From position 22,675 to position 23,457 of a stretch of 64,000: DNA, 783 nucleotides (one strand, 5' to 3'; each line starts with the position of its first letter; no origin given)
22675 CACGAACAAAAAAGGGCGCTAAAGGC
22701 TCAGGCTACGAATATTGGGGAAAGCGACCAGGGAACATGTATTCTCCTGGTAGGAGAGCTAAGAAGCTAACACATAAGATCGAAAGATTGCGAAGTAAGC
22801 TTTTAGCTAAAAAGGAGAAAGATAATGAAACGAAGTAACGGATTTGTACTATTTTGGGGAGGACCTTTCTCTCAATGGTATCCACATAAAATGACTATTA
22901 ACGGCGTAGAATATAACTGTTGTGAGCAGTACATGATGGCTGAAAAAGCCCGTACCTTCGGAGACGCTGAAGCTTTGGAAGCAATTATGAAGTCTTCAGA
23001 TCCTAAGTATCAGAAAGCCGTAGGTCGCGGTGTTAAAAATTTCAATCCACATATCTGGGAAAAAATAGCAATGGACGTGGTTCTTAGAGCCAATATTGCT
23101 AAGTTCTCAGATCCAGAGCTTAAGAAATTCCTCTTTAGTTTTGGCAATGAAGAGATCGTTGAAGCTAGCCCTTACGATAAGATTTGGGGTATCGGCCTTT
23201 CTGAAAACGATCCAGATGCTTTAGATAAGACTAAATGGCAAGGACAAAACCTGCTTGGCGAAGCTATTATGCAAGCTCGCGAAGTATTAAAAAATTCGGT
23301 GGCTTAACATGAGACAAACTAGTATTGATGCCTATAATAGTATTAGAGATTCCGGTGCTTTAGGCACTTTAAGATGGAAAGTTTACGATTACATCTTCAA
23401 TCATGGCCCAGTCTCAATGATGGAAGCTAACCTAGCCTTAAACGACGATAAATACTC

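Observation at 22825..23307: NADAR-domain protein (possible reversal of DNA ADP-ribosylation)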

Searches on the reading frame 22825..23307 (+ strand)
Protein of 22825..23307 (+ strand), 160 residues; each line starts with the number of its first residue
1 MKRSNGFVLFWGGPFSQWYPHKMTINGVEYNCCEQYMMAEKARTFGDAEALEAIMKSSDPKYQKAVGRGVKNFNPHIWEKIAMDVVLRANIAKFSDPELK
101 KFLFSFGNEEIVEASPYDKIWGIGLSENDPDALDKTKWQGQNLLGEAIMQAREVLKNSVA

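Call 3: search_protein_families(library=pfam, proteins=[window:22825-23304:+], max_evalue=0.01)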
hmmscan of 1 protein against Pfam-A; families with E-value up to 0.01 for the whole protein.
window:22825-23304:+ (160 aa): 1 family
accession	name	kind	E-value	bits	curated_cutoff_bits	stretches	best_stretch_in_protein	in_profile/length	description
PF08719.17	NADAR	-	2.4e-46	158.4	35.1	1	13-155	11-162/163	NADAR domain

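Call 4: search_protein_families(library=ncbifam, proteins=[window:22825-23304:+], max_evalue=0.01)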
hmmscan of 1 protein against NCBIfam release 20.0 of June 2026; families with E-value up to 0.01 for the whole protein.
window:22825-23304:+ (160 aa): 2 families
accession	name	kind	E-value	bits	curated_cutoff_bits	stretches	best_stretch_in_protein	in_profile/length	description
TIGR02464.1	ribofla_fusion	equivalog_domain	3.2e-46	157.4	73.7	1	13-155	11-152/153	riboflavin biosynthesis intermediates N-glycosidase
NF053876.1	DS32_2_antiphage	equivalog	1.9e-09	36.9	240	1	23-158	30-158/181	NADAR family anti-phage protein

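Call 5: search_protein_families(library=phrogs, proteins=[window:22825-23304:+], max_evalue=0.01)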
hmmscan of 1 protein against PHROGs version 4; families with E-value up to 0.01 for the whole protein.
window:22825-23304:+ (160 aa): 1 family
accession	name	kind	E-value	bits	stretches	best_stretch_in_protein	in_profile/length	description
phrog_1017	-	unknown function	5e-48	164.3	1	1-158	2-155/170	-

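Call 6: search_solved_structures(query=window:22825-23304:+, max_evalue=0.01, show_alignments=3)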
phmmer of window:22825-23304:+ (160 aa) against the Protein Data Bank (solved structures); distinct sequences matched with E-value up to 0.01: 2.
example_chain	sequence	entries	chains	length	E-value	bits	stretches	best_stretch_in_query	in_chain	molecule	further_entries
8bau_A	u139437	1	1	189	6.5e-17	65.3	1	13-152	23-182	NADAR domain-containing protein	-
2b3w_A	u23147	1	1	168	0.00011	25.5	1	13-125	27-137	Hypothetical protein ybiA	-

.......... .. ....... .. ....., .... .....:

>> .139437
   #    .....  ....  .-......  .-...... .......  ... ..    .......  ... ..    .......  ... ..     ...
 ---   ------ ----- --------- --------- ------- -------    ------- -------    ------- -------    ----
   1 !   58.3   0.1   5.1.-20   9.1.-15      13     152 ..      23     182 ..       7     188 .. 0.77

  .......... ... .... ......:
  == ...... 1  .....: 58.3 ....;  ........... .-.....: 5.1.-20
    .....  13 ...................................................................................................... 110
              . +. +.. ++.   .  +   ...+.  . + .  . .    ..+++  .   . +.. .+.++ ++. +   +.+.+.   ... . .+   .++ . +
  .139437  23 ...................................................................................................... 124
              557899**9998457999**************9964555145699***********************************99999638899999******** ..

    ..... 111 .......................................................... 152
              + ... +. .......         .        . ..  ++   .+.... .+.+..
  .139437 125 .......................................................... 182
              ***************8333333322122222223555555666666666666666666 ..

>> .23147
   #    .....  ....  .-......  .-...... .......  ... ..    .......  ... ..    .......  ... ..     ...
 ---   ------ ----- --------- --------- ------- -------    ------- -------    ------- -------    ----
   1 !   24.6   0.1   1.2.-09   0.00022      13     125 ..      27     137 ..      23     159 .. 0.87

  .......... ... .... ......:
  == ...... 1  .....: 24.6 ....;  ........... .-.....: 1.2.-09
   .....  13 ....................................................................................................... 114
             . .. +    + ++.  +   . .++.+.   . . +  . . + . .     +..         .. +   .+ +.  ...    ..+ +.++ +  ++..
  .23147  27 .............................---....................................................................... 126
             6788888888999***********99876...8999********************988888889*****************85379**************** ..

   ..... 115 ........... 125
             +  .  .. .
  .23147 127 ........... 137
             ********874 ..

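Call 8: search_dna_similar(query=window:22825-23304:+, collection=phages, mode=protein, max_rows=40, rows=spread)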
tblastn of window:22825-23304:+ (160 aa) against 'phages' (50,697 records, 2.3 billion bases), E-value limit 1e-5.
Records with a match: 733; places in all: 733; records where one place covers at least 80% of the query: 724.
Best place of each record, by identity: <60% 733.
By first word of the organism name: Staphylococcus 233; Escherichia 117; Listeria 54; Bacillus 52; Enterococcus 47; Klebsiella 36; Xanthomonas 21; Prevotella 15; Cronobacter 15; Salmonella 14; and 31 more.
By host as written in the record: Staphylococcus aureus 84; - 73; Listeria monocytogenes 43; Escherichia coli 30; Escherichia coli K-12 MG1655 18; Prevotella sp. 15; Staphylococcus sp. 15; Enterococcus faecalis 14; and 208 more.
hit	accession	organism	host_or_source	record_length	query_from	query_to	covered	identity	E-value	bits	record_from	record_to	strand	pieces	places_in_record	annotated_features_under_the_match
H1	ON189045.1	Xanthomonas phage Elanor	Xanthomonas translucens pv. translucens ...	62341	1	155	97%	53.2%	7e-49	173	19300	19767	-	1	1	GTP cyclohydrolase II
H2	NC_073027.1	Stenotrophomonas phage A1432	Stenotrophomonas maltophilia YCR3A-1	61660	7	158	95%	52.3%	2e-44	161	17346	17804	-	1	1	hypothetical protein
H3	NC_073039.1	Pseudomonas phage phiH1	Pseudomonas aeruginosa PA14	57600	4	153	94%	50.3%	4e-45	162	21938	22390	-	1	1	GTP cyclohydrolase II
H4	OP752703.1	Stenotrophomonas phage RAS14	Stenotrophomonas maltophilia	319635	4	152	93%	45.7%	9e-36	136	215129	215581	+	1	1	GTP cyclohydrolase II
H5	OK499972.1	Bacillus phage vB_BanS_Chewbecca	Bacillus anthracis Sterne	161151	1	155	97%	41.4%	7e-27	110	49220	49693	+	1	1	NADAR family protein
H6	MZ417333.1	Staphylococcus phage PG-2021_40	Mammaliicoccus vitulinus C6867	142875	2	156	97%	40.3%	3e-28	114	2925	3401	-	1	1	record has no annotation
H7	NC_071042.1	Bacillus phage vB_BanS_Sophrita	Bacillus anthracis Sterne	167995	1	156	98%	39.0%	7e-25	105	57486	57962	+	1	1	NADAR family protein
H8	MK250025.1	Prevotella phage Lak-B6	Prevotella sp.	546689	1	153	96%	39.3%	2e-29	117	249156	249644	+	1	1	record has no annotation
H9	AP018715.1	Enterococcus phage phiM1EF22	-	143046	7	155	93%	39.9%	1e-30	121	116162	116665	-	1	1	hypothetical protein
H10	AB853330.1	Staphylococcus phage S25-3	isolated from the sewage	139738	1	152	95%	38.7%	9e-31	121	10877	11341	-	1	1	hypothetical protein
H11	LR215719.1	Staphylococcus phage Stab21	-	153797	1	152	95%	38.7%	1e-30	121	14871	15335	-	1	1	g035c: hypothetical protein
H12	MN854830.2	Enterococcus phage PBEF129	Enterococcus faecalis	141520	7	155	93%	39.3%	3e-30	120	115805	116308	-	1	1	putative GTP cyclohydrolase II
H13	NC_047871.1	Listeria phage LMTA-57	Listeria monocytogenes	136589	2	153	95%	38.3%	1e-25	107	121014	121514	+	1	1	DUF1768 domain containing protein | hypothetical protein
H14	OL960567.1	Staphylococcus phage APTC_SA_2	Staphylococcus aureus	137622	1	152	95%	38.1%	6e-30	119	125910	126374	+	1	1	hypothetical protein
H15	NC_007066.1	Staphylococcus phage G1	Staphylococcus aureus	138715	1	152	95%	38.1%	6e-30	119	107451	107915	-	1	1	NADAR family protein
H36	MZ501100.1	Escherichia phage PaulScherrer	Escherichia coli K-12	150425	1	146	91%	32.9%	6e-19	88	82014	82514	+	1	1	putative YbiA-like N-glycosidase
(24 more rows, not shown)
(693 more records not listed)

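Call 20: find_encoding_contigs(protein=window:22825-23307:+, flank=10000, max_places=6)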
Protein window:22825-23307:+ (160 aa): 2 contigs read that carry it; 1 place shown.
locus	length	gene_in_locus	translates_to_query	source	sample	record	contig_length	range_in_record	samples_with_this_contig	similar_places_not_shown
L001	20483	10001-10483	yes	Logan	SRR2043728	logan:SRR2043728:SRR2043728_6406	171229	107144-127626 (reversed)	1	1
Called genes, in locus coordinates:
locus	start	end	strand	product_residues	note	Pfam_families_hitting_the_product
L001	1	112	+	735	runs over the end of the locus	PF02463:SMC_N (faint)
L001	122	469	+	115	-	-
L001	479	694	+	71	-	-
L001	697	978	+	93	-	-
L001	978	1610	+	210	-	-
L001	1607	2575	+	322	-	-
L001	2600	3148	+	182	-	-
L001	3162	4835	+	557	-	-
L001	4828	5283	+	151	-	PF02945:Endonuclease_7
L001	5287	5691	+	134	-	-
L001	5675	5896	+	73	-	-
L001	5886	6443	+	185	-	PF00075:RNase_H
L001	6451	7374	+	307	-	PF00145:DNA_methylase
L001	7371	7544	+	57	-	-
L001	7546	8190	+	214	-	-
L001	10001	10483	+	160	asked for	PF08719:NADAR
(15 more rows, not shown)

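Call 21: find_homologous_proteins(query=window:22825-23304:+, max_evalue=0.00001)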
Query window:22825-23304:+ (160 aa): 3823 proteins with E <= 0.00001 among 3923 candidates; the best 120 are listed.
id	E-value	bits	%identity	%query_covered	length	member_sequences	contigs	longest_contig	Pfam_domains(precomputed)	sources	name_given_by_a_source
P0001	8.1e-100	350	94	100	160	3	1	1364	PF08719.18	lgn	-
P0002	3.1e-99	348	93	100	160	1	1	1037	PF08719.18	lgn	-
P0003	2.8e-86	306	82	99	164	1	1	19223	PF08719.18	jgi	jgi:ribA/ribD-fused uncharacterized protein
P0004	3.4e-85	302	79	100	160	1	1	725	PF08719.18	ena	-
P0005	3.1e-84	299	79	100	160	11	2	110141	PF08719.18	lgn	-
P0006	4.5e-84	298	82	98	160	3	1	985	PF08719.18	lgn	-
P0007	8.0e-84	298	81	98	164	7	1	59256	PF08719.18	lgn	-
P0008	1.3e-83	297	80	98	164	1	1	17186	PF08719.18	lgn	-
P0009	1.5e-83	297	80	99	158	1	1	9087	PF08719.18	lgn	-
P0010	3.4e-83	295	79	100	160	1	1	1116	PF08719.18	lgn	-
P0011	7.9e-83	294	77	100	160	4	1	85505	PF08719.18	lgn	-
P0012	3.1e-82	292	79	98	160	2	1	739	PF08719.18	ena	-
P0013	5.5e-82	292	93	86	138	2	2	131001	PF08719.18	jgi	jgi:hypothetical protein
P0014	2.8e-81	289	76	99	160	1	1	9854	PF08719.18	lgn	-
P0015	4.6e-81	289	76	100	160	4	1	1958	PF08719.18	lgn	-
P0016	1.1e-80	287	78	98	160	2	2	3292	PF08719.18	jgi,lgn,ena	-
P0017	2.4e-80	286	76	100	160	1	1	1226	PF08719.18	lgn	-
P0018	2.9e-80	286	77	99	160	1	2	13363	PF08719.18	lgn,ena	-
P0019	4.6e-80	285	74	100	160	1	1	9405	PF08719.18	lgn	-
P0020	8.9e-80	284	75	100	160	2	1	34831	PF08719.18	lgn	-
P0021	2.5e-79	283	78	98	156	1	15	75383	PF08719.18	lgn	-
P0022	5.5e-79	282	77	99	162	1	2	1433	PF08719.18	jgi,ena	jgi:ribA/ribD-fused uncharacterized protein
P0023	1.4e-78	280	77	99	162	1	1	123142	PF08719.18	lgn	-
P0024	1.7e-78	280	79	98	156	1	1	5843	PF08719.18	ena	-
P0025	1.7e-78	280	76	98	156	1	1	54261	PF08719.18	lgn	-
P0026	5.7e-78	279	74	100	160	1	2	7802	PF08719.18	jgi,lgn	jgi:ribA/ribD-fused uncharacterized protein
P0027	7.2e-78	278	72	100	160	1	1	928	PF08719.18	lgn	-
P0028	1.8e-77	277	74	100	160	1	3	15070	PF08719.18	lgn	-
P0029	9.9e-77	274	73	100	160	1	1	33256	PF08719.18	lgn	-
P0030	2.0e-76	273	75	99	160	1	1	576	PF08719.18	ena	-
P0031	6.7e-76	272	72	100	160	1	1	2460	PF08719.18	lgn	-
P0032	2.7e-75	270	72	98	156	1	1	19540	PF08719.18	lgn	-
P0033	8.0e-74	265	71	99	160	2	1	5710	PF08719.18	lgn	-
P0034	1.2e-73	264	69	100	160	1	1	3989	PF08719.18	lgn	-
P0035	1.5e-73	264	72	98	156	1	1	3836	PF08719.18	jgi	jgi:ribA/ribD-fused uncharacterized protein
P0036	8.5e-73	262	72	99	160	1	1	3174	PF08719.18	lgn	-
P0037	5.5e-72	259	70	98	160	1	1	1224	PF08719.18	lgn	-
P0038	1.9e-70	254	70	99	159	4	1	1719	PF08719.18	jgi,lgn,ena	-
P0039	4.7e-70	253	69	99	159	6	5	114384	PF08719.18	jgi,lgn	-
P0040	4.1e-69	250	68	100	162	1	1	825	PF08719.18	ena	-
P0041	2.2e-66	241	66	98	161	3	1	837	PF08719.18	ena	-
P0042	5.4e-65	236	79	84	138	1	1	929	PF08719.18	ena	-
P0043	9.7e-65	235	67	98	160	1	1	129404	PF08719.18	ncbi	-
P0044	4.1e-63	230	67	98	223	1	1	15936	PF08719.18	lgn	-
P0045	9.6e-63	229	67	98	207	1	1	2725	PF08719.18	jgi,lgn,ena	-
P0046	3.0e-62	227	64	98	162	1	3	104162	PF08719.18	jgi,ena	jgi:ribA/ribD-fused uncharacterized protein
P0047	3.2e-62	227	75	84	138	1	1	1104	PF08719.18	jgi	jgi:ribA/ribD-fused uncharacterized protein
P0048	1.3e-60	222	63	98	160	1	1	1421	PF08719.18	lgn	-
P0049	2.3e-60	221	62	99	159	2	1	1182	PF08719.18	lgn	-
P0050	4.5e-60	220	60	99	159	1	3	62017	PF08719.18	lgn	-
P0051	4.5e-60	220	64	95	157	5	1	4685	PF08719.18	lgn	-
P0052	1.1e-59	219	63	96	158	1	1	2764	PF08719.18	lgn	-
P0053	3.2e-59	218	62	98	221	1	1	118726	PF08719.18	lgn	-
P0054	8.2e-59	216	58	99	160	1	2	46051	PF08719.18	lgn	-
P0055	8.7e-59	216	63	95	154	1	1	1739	PF08719.18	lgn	-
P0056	1.5e-58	215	60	97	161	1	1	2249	PF08719.18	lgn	-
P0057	2.0e-58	215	64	96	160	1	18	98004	PF08719.18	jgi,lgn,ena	jgi:ribA/ribD-fused uncharacterized protein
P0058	2.8e-58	215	63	94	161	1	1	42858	PF08719.18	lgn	-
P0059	4.4e-58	214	63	94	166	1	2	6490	PF08719.18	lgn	-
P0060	7.9e-58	213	62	98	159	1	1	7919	PF08719.18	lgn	-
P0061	1.0e-57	213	64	93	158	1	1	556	PF08719.18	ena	-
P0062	1.4e-57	212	60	96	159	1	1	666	PF08719.18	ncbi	-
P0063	1.4e-57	212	64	96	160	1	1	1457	PF08719.18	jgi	jgi:ribA/ribD-fused uncharacterized protein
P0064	1.4e-57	212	62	99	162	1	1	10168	PF08719.18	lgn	-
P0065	1.7e-57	212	58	98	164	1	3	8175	PF08719.18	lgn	-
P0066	2.2e-57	212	61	96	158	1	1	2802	PF08719.18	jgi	jgi:ribA/ribD-fused uncharacterized protein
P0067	3.8e-57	211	62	96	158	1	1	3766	PF08719.18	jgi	jgi:ribA/ribD-fused uncharacterized protein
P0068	4.0e-57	211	59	96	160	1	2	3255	PF08719.18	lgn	-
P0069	4.8e-57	210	60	96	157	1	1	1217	PF08719.18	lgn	-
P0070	6.1e-57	210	63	96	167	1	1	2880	PF08719.18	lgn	-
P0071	7.2e-57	210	63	94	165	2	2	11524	PF08719.18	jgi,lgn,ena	-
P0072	9.0e-57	210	61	95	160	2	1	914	PF08719.18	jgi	jgi:ribA/ribD-fused uncharacterized protein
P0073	9.2e-57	210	61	97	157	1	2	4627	PF08719.18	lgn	-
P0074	9.5e-57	210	63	94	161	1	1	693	PF08719.18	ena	-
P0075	2.8e-56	208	62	94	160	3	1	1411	PF08719.18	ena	-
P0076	3.5e-56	208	62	97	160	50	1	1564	PF08719.18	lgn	-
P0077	5.4e-56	207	62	94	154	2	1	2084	PF08719.18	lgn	-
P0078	9.7e-56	206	57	100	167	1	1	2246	PF08719.18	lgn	-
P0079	1.1e-55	206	63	94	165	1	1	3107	PF08719.18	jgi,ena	jgi:ribA/ribD-fused uncharacterized protein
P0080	1.2e-55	206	57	97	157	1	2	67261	PF08719.18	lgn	-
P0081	1.6e-55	205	58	96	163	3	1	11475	PF08719.18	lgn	-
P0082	1.7e-55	205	58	96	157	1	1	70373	PF08719.18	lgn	-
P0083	2.3e-55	205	59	98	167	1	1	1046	PF08719.18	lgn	-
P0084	2.7e-55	205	61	95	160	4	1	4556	PF08719.18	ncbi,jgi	jgi:ribA/ribD-fused uncharacterized protein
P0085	4.2e-55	204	59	95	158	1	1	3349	PF08719.18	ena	-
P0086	6.4e-55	204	61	95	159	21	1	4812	PF08719.18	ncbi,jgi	jgi:ribA/ribD-fused uncharacterized protein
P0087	7.1e-55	203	62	94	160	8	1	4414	PF08010.17,PF08719.18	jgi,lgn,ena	jgi:ribA/ribD-fused uncharacterized protein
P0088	7.6e-55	203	60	98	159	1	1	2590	PF08719.18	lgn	-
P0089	9.9e-55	203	59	96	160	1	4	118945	PF08719.18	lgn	-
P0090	1.2e-54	203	58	94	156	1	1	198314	PF08719.18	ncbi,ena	-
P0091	1.2e-54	203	57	94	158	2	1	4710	PF08719.18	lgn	-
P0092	1.3e-54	203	59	97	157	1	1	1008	PF08719.18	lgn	-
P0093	1.3e-54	203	61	94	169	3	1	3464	PF08719.18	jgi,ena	-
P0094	1.4e-54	202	57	99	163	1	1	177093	PF08719.18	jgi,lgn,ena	-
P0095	2.0e-54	202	60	94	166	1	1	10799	PF08719.18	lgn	-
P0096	2.1e-54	202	61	97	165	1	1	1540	PF08719.18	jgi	jgi:ribA/ribD-fused uncharacterized protein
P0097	3.3e-54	201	61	93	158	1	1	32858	PF08719.18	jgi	-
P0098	3.5e-54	201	62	94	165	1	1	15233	PF08719.18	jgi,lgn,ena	jgi:ribA/ribD-fused uncharacterized protein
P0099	3.8e-54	201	59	96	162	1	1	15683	PF08719.18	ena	-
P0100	4.4e-54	201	59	93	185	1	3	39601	PF08719.18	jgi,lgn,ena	-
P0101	5.5e-54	201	58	98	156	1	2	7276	PF08719.18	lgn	-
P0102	6.1e-54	200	59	97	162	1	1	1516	PF08719.18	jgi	jgi:ribA/ribD-fused uncharacterized protein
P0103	6.6e-54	200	58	93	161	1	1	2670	PF08719.18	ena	-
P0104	8.5e-54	200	58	99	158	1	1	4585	PF08719.18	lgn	-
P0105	9.6e-54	200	57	99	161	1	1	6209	PF08719.18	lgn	-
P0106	1.1e-53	200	58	96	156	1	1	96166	PF08719.18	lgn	-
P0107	1.2e-53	199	61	94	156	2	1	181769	PF08719.18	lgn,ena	-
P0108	1.2e-53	199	59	98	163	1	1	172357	PF08719.18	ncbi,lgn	-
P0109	1.6e-53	199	59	95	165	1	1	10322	PF08719.18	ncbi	-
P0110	1.7e-53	199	58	98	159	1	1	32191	PF08719.18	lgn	-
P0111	1.9e-53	199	59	94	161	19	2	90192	PF08719.18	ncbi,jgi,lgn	jgi:ribA/ribD-fused uncharacterized protein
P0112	2.0e-53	199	58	96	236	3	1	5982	PF08719.18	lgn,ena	-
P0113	2.1e-53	199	59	95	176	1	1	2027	PF08719.18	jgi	jgi:ribA/ribD-fused uncharacterized protein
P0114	2.2e-53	199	59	93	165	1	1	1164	PF08719.18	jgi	jgi:ribA/ribD-fused uncharacterized protein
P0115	2.3e-53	198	60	94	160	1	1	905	PF08719.18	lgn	-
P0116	2.8e-53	198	58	96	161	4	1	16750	PF08719.18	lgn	-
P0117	3.0e-53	198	60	94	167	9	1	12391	PF08719.18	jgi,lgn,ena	jgi:ribA/ribD-fused uncharacterized protein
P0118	3.8e-53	198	57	94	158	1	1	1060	PF08719.18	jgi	jgi:hypothetical protein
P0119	4.4e-53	198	60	96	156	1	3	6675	PF08719.18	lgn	-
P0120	5.3e-53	197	58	98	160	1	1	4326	PF08719.18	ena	-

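Call 22: find_encoding_contigs(protein=P0043, flank=8000, max_places=3)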
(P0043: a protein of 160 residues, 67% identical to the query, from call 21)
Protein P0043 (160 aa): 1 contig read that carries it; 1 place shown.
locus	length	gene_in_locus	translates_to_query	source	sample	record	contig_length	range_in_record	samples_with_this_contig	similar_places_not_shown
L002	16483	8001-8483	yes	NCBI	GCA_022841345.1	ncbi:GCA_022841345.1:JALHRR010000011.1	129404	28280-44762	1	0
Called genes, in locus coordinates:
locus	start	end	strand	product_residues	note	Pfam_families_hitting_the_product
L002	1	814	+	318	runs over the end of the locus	-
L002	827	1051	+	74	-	-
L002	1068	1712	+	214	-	-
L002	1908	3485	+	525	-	-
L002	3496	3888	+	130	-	-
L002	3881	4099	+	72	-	-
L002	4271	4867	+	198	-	PF00075:RNase_H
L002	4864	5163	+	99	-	-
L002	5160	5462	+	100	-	-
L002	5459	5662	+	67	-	-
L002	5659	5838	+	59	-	-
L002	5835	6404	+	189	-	-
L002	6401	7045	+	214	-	-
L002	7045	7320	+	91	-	-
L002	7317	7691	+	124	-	-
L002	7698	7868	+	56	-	-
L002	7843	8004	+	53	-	-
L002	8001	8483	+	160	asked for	PF08719:NADAR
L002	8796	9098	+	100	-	-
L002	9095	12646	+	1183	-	PF02811:PHP, PF07733:DNA_pol3_alpha, PF17657:DNA_pol3_finger, PF14579:HHH_6 (weak)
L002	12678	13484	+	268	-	PF00082:Peptidase_S8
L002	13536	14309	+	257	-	-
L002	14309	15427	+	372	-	-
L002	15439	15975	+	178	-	-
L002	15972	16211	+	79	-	-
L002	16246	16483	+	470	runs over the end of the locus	PF01145:Band_7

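Call 23: find_encoding_contigs(protein=P0090, flank=8000, max_places=3)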
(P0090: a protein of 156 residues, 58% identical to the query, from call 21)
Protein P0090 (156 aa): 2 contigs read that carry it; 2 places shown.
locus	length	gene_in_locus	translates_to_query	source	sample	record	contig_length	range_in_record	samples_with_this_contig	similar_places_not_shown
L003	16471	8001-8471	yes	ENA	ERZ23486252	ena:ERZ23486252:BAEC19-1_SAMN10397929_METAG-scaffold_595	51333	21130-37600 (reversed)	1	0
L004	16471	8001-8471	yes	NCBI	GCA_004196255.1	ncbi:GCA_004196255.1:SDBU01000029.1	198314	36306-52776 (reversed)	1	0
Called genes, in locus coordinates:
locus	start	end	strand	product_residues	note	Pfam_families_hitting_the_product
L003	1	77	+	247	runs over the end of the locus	PF02348:CTP_transf_3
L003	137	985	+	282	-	PF03102:NeuB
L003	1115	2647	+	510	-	PF13589:HATPase_c_3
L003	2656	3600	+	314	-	-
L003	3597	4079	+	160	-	-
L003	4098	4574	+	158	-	-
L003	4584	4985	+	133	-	PF06868:DUF1257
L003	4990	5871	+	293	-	-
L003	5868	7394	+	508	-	PF13392:HNH_3 (weak), PF00478:IMPDH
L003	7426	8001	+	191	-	PF00709:Adenylsucc_synt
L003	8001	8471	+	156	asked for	PF08719:NADAR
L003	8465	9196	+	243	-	PF01555:N6_N4_Mtase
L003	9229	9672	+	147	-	-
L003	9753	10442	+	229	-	-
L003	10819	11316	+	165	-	-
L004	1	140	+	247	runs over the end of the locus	PF02348:CTP_transf_3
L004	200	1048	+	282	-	PF03102:NeuB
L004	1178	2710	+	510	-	PF13589:HATPase_c_3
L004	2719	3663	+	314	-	-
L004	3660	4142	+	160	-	-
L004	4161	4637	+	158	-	-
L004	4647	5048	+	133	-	PF06868:DUF1257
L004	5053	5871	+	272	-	PF00149:Metallophos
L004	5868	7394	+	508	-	PF13392:HNH_3 (weak), PF00478:IMPDH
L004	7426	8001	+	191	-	PF00709:Adenylsucc_synt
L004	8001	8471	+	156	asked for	PF08719:NADAR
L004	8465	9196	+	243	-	PF01555:N6_N4_Mtase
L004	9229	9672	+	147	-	-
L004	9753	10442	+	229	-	-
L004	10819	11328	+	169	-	PF02945:Endonuclease_7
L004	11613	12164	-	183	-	-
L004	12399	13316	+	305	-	PF01839:FG-GAP (faint), PF13517:FG-GAP_3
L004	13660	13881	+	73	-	-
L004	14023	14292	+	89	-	-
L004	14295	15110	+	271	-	-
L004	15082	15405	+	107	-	-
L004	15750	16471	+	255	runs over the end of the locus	PF22175:Ogg-HhH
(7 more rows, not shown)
